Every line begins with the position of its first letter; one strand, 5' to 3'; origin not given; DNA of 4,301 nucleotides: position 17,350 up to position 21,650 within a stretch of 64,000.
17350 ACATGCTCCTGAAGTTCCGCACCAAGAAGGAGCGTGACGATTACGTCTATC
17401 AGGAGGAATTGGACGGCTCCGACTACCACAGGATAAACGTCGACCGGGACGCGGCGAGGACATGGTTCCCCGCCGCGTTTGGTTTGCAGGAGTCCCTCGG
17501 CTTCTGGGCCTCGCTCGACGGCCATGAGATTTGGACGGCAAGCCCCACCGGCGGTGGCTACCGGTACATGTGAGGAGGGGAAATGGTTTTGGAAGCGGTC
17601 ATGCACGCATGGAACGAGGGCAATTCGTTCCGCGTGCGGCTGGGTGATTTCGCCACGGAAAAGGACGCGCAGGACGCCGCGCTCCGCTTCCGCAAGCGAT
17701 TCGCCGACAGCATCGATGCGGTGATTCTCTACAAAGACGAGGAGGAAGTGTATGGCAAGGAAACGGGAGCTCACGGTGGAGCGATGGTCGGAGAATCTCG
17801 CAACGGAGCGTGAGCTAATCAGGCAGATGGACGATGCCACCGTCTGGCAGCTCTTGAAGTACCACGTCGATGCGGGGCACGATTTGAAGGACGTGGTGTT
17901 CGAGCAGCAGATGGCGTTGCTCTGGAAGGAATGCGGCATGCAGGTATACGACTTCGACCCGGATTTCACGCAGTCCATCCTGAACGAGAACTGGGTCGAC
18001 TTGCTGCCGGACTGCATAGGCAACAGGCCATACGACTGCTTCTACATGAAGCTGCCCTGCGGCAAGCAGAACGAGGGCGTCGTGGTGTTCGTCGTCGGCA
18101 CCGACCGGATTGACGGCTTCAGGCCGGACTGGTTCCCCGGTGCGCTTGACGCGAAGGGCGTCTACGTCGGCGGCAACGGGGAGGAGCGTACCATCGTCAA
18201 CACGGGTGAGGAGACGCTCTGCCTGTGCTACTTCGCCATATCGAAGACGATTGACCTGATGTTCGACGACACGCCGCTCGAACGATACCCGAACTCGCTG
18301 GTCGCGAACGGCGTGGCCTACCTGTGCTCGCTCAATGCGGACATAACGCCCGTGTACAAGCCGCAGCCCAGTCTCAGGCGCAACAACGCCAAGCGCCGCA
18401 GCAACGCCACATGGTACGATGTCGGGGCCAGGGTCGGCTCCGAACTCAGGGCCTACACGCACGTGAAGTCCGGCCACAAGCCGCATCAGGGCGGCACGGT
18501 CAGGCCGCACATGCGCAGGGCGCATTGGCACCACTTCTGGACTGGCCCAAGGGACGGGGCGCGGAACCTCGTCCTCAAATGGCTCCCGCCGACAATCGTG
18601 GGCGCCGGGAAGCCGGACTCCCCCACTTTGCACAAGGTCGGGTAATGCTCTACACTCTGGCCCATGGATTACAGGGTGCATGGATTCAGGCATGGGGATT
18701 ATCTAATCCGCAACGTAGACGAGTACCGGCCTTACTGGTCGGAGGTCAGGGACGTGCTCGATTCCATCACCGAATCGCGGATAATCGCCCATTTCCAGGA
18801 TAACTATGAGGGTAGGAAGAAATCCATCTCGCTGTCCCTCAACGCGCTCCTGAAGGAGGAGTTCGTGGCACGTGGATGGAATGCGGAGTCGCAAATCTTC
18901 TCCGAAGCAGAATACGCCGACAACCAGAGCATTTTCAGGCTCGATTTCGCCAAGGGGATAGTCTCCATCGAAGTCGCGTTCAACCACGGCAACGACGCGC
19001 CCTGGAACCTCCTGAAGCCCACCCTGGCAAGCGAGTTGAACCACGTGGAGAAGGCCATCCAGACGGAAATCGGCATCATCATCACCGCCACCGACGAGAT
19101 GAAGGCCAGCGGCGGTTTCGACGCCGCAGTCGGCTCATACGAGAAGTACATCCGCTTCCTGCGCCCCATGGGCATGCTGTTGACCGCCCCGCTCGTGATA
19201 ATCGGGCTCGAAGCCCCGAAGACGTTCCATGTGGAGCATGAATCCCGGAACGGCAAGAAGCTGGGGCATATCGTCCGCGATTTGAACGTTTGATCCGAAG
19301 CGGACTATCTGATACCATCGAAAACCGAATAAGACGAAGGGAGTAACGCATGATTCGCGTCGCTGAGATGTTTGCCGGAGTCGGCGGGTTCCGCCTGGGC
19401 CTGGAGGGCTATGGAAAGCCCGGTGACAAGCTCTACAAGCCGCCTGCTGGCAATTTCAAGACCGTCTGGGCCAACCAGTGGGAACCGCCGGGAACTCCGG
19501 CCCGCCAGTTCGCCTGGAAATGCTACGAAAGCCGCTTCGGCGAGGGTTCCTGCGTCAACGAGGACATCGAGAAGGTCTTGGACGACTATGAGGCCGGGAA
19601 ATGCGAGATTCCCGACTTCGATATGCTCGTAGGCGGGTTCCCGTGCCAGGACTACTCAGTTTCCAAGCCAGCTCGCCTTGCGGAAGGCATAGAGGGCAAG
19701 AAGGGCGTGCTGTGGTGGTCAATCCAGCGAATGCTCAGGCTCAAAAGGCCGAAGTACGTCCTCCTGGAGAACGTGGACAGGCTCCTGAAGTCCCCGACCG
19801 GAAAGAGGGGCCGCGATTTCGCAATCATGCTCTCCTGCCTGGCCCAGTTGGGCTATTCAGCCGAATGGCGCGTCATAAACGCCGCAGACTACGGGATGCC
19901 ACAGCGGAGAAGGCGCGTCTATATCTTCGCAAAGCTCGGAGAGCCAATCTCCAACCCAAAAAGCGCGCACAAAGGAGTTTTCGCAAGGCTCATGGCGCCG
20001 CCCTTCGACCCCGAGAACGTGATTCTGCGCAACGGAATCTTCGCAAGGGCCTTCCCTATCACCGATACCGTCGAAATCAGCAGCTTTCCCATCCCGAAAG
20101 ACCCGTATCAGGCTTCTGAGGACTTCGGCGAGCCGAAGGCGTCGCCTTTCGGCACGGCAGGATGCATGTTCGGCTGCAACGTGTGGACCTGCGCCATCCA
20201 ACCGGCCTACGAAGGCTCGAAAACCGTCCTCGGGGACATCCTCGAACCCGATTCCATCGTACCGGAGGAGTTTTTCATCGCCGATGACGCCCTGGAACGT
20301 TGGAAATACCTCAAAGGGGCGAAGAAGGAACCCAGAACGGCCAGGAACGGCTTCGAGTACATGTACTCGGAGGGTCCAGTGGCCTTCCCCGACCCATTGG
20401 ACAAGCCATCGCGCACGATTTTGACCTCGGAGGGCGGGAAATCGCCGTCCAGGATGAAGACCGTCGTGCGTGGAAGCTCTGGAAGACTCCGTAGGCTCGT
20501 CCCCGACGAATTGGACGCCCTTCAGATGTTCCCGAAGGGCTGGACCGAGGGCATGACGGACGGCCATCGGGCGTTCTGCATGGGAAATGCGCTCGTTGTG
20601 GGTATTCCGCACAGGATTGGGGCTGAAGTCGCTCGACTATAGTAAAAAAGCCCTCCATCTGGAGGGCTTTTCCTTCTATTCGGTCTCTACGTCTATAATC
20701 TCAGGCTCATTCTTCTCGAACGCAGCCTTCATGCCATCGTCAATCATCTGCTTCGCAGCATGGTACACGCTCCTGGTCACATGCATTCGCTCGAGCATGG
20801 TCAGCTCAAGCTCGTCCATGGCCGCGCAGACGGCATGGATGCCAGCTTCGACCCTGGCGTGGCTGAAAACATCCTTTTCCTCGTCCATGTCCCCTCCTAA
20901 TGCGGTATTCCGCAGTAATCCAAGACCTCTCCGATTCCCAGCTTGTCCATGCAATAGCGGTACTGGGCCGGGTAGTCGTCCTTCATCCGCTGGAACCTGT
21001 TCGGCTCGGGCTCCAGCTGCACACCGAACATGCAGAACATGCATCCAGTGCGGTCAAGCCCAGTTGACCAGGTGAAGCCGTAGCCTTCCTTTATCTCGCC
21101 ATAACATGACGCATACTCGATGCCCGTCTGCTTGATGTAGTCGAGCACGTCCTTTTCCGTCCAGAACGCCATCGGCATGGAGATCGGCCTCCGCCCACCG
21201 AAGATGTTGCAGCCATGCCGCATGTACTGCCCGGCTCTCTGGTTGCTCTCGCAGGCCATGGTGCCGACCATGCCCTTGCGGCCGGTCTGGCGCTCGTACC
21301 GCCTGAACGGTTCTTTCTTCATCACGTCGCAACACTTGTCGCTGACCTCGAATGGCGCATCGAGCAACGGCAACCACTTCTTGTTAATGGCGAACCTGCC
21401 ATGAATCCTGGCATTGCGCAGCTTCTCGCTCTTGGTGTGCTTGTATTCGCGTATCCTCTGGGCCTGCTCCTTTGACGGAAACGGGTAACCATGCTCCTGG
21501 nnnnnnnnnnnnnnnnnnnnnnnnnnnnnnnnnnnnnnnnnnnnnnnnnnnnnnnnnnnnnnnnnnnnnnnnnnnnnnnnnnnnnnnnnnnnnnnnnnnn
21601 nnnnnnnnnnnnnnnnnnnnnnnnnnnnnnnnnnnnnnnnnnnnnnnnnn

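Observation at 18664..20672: Complete type II R-M pair (BglII-like nuclease + C5-MTase) as the terminal cargo of the rightward block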

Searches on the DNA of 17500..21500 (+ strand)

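Call 8: search_dna_similar(query=window:17500-21500:+, collection=phages, mode=near)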
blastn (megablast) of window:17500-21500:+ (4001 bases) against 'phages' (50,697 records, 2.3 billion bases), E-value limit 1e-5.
No match.
